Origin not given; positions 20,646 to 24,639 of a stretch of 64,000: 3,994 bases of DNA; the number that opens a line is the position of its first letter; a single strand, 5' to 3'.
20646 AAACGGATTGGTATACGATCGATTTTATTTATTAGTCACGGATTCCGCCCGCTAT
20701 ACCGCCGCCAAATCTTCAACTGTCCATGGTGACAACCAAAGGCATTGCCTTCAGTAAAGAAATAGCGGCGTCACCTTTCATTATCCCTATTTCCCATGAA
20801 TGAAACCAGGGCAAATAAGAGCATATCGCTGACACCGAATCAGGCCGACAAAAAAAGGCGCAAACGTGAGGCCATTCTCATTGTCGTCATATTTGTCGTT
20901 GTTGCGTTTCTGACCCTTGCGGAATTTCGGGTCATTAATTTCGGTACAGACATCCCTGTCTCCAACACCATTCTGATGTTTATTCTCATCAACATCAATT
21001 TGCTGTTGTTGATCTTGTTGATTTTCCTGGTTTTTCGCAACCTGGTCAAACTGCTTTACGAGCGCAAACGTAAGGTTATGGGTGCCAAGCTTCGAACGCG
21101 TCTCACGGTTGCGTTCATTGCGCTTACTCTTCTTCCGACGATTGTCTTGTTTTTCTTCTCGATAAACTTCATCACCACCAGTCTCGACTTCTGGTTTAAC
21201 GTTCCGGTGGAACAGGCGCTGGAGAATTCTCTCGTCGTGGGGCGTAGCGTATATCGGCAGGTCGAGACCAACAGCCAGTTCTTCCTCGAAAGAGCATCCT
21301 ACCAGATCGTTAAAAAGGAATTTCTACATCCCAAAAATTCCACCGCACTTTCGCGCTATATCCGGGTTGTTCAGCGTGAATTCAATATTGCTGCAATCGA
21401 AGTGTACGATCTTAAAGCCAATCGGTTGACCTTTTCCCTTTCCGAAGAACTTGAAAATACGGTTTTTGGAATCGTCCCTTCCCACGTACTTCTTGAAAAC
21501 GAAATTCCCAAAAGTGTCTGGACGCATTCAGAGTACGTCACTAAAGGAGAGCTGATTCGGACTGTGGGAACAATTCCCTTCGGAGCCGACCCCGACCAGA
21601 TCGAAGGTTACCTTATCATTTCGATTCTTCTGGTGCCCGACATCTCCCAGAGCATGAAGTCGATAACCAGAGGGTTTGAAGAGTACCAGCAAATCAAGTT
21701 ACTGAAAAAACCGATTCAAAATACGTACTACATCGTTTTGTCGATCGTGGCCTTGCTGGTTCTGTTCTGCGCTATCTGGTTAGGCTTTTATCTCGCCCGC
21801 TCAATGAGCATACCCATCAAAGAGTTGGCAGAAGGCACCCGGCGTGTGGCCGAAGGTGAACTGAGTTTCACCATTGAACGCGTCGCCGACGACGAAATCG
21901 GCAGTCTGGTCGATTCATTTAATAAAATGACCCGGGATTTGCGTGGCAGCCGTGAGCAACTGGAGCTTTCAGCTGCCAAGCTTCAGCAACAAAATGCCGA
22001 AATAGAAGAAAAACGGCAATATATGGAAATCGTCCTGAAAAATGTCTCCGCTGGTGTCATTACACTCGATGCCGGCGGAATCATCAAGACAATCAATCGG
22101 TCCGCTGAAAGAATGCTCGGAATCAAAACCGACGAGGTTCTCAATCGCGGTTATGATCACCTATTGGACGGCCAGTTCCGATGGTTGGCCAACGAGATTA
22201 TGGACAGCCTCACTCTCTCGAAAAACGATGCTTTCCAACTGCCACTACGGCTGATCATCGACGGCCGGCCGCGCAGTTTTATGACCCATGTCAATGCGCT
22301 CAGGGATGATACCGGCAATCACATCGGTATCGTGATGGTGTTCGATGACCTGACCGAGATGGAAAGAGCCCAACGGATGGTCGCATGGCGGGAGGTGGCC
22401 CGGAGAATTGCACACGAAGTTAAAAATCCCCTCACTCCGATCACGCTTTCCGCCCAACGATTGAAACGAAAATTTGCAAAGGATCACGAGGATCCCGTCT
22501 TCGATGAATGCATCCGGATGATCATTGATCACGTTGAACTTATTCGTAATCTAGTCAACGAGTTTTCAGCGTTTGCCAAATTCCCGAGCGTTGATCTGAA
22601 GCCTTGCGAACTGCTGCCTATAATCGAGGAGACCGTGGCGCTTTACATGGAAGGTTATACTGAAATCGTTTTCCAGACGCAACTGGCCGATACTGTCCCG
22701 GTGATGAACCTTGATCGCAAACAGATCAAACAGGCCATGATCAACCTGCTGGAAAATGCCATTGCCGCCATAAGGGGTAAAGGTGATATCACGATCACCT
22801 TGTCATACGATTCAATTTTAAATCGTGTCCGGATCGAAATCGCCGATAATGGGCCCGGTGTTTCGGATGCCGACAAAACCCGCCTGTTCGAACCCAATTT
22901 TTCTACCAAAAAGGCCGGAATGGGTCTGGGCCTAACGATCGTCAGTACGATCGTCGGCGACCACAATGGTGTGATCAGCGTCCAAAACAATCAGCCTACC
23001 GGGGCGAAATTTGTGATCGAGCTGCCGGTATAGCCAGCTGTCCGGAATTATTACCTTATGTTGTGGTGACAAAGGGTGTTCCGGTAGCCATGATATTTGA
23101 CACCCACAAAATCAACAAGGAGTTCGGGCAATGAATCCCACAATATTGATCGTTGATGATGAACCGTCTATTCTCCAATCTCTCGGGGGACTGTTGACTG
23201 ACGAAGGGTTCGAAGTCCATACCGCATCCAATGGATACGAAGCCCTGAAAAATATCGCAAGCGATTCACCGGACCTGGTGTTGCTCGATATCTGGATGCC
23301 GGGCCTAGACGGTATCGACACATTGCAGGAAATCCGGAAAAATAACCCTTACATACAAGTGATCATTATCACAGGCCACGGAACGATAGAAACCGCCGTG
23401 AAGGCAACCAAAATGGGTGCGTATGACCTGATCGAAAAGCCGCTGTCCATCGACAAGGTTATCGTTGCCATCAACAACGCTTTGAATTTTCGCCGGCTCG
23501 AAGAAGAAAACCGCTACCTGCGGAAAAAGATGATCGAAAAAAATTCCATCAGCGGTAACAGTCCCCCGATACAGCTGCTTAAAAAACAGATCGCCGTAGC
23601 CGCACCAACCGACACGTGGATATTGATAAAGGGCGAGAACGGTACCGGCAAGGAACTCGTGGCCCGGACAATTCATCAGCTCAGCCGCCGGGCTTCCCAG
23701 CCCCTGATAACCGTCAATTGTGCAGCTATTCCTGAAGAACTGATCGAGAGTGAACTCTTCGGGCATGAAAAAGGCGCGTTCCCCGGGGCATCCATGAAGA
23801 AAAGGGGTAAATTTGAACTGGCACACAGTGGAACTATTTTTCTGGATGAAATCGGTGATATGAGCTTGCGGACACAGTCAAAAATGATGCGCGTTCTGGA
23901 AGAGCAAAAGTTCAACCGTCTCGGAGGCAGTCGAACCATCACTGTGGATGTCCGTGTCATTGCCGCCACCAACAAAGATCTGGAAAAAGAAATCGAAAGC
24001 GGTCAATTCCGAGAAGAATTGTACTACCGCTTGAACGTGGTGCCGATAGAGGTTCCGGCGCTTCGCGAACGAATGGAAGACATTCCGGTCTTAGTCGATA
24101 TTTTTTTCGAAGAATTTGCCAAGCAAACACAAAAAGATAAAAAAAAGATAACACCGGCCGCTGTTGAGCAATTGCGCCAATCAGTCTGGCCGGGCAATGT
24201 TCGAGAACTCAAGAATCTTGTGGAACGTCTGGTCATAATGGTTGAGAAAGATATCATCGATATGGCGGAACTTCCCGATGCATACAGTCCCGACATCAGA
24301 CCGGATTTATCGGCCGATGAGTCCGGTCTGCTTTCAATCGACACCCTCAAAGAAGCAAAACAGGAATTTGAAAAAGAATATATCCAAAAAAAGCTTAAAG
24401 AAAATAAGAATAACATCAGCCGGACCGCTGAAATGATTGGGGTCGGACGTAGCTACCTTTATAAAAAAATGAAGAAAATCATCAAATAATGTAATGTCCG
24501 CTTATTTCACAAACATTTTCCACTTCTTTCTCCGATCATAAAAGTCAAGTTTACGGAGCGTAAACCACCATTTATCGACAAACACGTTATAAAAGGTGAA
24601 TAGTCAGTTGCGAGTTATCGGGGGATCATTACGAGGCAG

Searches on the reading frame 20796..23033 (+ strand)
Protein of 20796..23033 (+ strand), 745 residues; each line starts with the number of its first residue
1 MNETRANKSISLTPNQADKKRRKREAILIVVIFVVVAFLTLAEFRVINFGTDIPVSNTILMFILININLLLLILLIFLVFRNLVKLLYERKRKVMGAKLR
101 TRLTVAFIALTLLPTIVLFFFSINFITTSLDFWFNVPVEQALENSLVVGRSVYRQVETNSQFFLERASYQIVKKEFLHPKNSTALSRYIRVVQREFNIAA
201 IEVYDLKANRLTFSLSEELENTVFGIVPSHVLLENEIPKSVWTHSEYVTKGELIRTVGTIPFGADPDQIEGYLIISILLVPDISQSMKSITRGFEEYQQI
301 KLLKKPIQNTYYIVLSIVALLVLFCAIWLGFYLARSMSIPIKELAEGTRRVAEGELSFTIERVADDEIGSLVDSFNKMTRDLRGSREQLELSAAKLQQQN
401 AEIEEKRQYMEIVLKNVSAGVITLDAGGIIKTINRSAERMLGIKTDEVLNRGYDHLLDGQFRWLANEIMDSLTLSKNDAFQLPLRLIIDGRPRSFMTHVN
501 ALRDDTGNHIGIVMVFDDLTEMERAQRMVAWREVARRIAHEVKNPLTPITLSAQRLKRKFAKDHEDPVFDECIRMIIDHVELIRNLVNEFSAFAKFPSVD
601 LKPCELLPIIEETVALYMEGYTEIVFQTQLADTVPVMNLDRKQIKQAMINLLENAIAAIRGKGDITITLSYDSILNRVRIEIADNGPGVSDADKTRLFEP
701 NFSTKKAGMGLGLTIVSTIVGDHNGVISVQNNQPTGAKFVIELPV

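Call 4: search_protein_families(library=pfam, proteins=[window:20796-23033:+])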
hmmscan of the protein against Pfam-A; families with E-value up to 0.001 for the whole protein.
window:20796-23033:+ (745 aa): 8 families
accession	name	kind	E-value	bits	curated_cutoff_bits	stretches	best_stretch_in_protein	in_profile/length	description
PF02518.31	HATPase_c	-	1.1e-21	77.8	26.4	1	640-744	2-108/111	Histidine kinase-, DNA gyrase B-, and HSP90-like ATPase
PF00989.32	PAS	-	1.8e-10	41.2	22.6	1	413-518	6-112/113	PAS fold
PF00512.31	HisKA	-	8.9e-10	38.9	26.9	1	531-595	2-62/66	His Kinase A (phospho-acceptor) domain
PF00672.30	HAMP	-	2.7e-09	37.6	25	1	333-383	2-52/53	HAMP domain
PF08448.16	PAS_4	-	9.5e-08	32.7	23.1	1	414-523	1-109/110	PAS fold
PF13426.13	PAS_9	-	2.1e-06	28.4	27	1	420-521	3-103/103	PAS domain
PF14501.12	HATPase_c_5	-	4.8e-05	23.7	22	1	643-733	5-92/102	GHKL domain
PF13188.13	PAS_8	-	0.00011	22.4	21.8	1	413-451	6-45/65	PAS domain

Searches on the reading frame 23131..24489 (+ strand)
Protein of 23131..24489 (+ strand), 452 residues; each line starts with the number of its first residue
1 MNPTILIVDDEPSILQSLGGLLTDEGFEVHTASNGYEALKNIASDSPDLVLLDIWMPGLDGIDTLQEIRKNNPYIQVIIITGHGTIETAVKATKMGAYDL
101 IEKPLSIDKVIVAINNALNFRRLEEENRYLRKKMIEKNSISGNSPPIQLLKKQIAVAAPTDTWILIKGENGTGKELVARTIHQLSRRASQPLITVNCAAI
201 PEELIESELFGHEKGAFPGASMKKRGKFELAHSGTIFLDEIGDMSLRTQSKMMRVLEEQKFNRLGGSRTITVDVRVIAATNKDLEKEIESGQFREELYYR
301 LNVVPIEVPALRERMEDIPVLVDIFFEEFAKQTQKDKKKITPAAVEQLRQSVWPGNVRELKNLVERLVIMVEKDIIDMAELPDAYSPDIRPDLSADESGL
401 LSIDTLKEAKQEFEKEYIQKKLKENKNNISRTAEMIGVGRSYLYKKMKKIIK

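Call 44: search_protein_families(library=ncbifam, proteins=[window:23131-24489:+], max_evalue=1e-10)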
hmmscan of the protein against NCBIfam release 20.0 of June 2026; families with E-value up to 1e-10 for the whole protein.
window:23131-24489:+ (452 aa): 90 families (the best 25 are shown)
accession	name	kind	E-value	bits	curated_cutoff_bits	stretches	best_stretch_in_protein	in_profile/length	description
NF051870.1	NAssimRespRegNtrX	equivalog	2.9e-149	497.8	600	1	4-449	3-449/452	nitrogen assimilation response regulator NtrX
NF008469.0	PRK11361.1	equivalog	2.8e-138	461.5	714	1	4-447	6-451/461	acetoacetate metabolism transcriptional regulator AtoC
TIGR01818.1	ntrC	equivalog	2.4e-131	438.7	558.6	1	5-449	1-462/463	nitrogen regulation protein NR(I)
TIGR02915.1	PEP_resp_reg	equivalog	1.2e-127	426.5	502.6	1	5-450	1-442/445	PEP-CTERM-box response regulator transcription factor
NF007689.0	PRK10365.1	equivalog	2.4e-116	389.1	760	1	4-447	7-439/441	sigma-54-dependent response regulator transcription factor ZraR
NF011695.0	PRK15115.1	equivalog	1.6e-115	386.4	763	1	4-447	8-433/445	two-component system response regulator GlrR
NF041946.1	LuxO_transreg_Vib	equivalog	4.6e-110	368.6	800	1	8-449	2-459/463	quorum-sensing sigma-54 dependent transcriptional regulator LuxO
NF008176.1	PRK10923.1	equivalog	5.4e-109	364.9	620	1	4-449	5-465/469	nitrogen regulation protein NR(I)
NF041552.1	TF_PrdR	equivalog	2.1e-106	356.5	795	1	123-449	254-575/577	sigma-54 dependent transcriptional regulator PrdR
NF003451.0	PRK05022.1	equivalog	5.4e-106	355.3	476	1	123-450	175-508/512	nitric oxide reductase transcriptional regulator NorR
TIGR01817.1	nifA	equivalog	3.1e-105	352.9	528.85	1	124-385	182-442/534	nif-specific transcriptional activator NifA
NF049963.1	RespRegFlgRCampy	domain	1.2e-95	321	750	1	5-449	3-426/429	fla regulon two-component system response regulator FlgR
NF038308.1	RNA_repair_RtcR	equivalog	2e-94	317.3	650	1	85-441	122-502/530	RNA repair transcriptional activator RtcR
NF050807.1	TransRegFlbDCaul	equivalog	8.1e-90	301.8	750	1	22-449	20-437/454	sigma-54-dependent transcriptional regulator FlbD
NF041906.1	V4R_TF_MobR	exception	7e-86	288.8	999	1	150-450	244-544/544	phenol degradation transcriptional regulator MobR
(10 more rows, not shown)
